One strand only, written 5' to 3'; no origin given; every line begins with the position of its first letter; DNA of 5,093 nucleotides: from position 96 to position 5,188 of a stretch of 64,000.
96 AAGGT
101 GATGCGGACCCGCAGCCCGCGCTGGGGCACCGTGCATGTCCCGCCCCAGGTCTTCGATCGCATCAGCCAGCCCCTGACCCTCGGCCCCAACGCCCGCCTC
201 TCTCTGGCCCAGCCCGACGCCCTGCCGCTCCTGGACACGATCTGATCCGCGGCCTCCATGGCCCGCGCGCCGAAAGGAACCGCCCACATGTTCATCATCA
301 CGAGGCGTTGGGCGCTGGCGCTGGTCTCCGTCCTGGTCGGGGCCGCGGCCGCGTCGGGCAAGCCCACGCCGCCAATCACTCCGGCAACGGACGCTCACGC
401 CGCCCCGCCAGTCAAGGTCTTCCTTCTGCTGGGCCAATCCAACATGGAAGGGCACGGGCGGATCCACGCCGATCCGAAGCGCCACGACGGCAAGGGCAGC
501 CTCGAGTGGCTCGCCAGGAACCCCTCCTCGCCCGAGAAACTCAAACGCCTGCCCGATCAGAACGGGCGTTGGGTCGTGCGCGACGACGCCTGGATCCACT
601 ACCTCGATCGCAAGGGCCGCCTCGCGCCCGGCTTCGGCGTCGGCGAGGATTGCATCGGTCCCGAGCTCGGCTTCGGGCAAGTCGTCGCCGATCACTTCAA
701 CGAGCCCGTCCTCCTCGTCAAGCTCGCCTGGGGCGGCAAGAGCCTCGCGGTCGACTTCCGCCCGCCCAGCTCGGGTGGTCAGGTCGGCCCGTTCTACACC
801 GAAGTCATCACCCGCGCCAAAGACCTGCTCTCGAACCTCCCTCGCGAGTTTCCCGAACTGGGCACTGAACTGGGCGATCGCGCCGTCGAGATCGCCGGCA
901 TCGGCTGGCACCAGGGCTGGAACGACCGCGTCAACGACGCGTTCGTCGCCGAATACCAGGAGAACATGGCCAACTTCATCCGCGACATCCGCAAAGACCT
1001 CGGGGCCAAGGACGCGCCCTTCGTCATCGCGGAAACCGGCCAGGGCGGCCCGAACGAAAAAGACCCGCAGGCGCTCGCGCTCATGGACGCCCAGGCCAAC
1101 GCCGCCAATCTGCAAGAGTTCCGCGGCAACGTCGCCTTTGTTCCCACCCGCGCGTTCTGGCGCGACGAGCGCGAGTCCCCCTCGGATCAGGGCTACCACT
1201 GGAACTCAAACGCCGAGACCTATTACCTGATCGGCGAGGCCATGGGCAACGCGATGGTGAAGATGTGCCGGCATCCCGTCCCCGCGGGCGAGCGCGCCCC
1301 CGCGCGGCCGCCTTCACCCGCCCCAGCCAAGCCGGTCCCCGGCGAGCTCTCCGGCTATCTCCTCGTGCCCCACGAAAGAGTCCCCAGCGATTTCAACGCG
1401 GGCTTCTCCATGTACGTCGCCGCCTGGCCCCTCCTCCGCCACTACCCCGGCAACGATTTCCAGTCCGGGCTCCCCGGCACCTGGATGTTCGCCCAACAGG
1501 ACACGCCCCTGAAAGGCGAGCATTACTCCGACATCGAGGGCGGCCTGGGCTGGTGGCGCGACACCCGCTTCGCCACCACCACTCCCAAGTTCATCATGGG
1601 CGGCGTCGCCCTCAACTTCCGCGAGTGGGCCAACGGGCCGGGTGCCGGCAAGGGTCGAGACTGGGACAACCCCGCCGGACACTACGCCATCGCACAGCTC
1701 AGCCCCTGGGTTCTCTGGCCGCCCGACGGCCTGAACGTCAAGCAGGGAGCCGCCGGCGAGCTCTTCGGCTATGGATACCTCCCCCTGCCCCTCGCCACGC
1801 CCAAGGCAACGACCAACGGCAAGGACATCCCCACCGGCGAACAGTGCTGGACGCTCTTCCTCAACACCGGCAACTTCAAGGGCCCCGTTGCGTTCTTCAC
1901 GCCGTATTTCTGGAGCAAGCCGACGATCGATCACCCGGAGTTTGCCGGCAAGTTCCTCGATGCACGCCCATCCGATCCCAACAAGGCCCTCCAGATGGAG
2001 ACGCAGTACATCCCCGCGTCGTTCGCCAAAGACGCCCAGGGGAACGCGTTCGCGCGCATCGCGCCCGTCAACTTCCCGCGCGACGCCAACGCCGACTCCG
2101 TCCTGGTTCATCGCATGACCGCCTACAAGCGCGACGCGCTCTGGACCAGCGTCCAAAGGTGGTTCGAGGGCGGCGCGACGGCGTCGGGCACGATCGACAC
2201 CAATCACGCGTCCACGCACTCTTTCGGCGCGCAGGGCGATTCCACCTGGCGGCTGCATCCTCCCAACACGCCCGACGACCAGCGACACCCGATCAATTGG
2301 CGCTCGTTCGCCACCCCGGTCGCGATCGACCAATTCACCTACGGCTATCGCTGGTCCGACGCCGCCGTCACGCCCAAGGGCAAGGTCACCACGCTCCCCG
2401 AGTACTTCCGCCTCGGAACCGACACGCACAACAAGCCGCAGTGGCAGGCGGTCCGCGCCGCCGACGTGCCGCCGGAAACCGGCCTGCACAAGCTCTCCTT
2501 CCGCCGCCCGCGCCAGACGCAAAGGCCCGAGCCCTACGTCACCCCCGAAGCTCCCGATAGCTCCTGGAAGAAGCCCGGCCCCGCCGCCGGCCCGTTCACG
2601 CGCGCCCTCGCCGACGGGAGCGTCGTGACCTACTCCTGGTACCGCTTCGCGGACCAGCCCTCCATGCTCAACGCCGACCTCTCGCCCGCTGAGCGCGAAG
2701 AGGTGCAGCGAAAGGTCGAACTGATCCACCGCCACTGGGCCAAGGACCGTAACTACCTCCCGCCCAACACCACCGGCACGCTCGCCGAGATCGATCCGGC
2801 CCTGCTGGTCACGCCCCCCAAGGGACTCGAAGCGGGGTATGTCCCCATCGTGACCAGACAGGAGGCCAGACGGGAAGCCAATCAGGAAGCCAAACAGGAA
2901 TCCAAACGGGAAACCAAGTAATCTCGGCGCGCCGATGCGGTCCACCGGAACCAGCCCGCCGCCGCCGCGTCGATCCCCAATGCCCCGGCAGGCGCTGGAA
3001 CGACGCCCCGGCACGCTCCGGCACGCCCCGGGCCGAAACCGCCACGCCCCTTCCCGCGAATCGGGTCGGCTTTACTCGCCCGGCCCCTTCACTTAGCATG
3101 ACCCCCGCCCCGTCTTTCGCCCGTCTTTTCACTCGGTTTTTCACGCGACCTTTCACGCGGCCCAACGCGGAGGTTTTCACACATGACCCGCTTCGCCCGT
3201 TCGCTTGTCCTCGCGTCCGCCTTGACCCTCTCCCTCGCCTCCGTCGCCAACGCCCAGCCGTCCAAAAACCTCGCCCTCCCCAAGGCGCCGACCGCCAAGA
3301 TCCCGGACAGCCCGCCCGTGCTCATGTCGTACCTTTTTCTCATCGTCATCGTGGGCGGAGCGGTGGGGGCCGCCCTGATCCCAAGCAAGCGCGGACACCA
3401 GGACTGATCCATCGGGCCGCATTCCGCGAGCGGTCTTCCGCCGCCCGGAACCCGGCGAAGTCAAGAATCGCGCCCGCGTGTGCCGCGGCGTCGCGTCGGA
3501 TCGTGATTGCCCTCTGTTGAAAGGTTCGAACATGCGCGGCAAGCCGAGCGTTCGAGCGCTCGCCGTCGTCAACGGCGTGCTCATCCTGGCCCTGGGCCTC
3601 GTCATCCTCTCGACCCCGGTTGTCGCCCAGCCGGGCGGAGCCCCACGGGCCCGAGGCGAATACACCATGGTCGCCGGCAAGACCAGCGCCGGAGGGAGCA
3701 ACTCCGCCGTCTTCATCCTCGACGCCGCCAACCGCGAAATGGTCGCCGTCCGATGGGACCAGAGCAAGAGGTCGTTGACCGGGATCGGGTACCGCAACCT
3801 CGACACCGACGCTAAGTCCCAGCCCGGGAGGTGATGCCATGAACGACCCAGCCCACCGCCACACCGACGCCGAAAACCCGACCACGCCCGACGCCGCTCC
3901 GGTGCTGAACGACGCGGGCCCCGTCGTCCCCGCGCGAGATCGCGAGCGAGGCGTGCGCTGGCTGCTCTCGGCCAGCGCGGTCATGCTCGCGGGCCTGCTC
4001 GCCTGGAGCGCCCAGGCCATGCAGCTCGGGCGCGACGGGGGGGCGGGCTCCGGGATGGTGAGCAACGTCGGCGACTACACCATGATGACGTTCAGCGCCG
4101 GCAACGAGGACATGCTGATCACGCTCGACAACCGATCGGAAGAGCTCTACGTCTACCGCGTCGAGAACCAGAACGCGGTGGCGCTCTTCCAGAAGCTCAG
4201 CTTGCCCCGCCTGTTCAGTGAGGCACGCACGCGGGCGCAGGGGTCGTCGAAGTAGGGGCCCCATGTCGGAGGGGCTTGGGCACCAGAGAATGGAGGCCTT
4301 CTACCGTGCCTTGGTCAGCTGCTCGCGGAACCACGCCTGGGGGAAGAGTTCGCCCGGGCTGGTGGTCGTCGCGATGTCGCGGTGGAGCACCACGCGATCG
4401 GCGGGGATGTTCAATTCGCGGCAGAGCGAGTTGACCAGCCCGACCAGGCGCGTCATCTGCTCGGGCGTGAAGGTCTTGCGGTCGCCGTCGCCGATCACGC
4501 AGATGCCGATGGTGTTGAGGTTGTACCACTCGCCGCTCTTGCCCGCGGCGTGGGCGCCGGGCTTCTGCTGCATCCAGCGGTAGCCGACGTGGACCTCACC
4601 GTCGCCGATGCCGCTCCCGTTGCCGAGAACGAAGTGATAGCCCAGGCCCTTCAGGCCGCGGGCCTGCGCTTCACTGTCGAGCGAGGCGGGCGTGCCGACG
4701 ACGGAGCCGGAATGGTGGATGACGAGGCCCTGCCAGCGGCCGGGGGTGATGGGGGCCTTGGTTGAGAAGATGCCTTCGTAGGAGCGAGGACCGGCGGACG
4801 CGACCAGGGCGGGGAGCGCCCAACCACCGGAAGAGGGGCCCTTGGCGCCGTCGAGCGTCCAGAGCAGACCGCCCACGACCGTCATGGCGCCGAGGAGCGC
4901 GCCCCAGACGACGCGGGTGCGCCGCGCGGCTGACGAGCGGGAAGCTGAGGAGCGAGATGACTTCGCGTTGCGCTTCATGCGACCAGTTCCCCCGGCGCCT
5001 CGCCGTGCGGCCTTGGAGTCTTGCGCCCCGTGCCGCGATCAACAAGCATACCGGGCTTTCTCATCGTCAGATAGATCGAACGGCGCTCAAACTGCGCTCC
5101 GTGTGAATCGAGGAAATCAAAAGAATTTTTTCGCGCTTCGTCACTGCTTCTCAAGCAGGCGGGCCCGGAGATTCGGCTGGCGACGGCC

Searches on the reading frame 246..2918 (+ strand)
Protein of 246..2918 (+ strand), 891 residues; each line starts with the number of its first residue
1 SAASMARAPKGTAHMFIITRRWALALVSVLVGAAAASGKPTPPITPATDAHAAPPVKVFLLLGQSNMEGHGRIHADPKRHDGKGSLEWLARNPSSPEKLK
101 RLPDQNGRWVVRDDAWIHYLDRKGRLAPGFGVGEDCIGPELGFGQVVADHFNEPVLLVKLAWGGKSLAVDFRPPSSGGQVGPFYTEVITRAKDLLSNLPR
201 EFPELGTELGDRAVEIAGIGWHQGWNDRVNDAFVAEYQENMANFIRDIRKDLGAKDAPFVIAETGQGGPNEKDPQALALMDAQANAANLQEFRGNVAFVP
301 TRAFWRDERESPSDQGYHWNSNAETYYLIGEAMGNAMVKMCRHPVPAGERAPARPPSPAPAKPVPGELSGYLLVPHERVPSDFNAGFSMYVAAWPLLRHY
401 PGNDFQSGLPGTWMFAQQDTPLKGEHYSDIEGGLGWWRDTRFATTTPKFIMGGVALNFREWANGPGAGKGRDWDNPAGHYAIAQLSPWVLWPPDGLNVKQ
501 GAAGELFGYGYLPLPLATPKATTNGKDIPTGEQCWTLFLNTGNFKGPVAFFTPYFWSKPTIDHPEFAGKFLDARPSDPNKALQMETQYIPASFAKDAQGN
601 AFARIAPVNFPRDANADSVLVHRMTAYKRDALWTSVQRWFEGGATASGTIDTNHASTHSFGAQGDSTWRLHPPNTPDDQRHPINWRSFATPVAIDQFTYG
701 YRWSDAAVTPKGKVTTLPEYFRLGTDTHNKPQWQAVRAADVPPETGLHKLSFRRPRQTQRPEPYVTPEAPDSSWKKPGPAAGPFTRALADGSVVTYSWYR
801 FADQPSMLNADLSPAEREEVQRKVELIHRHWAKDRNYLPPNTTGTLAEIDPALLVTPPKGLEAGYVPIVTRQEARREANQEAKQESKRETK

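Call 91: search_protein_families(library=pfam, proteins=[window:246-2918:+], max_evalue=0.0001)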
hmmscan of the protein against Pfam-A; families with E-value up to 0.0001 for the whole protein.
window:246-2918:+ (891 aa): 1 family
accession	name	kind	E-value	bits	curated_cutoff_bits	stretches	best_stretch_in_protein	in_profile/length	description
PF03629.24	SASA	-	3.1e-24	86.3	24.8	1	56-337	2-224/226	Carbohydrate esterase, sialic acid-specific acetylesterase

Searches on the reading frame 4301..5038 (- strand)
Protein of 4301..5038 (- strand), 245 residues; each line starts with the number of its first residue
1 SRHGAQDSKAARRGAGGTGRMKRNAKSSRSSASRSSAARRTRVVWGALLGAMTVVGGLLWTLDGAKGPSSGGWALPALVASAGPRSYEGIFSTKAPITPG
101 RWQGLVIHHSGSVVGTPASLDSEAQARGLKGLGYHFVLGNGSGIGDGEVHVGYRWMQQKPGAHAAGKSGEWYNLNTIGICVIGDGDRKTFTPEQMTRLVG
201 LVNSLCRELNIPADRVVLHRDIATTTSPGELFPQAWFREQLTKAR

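Call 91: search_protein_families(library=pfam, proteins=[window:4301-5038:-], max_evalue=0.0001)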
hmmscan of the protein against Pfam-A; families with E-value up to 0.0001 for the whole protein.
window:4301-5038:- (245 aa): 1 family
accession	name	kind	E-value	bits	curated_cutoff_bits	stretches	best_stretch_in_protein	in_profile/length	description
PF01510.30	Amidase_2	-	3.7e-17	63.3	26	1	101-229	4-130/131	N-acetylmuramoyl-L-alanine amidase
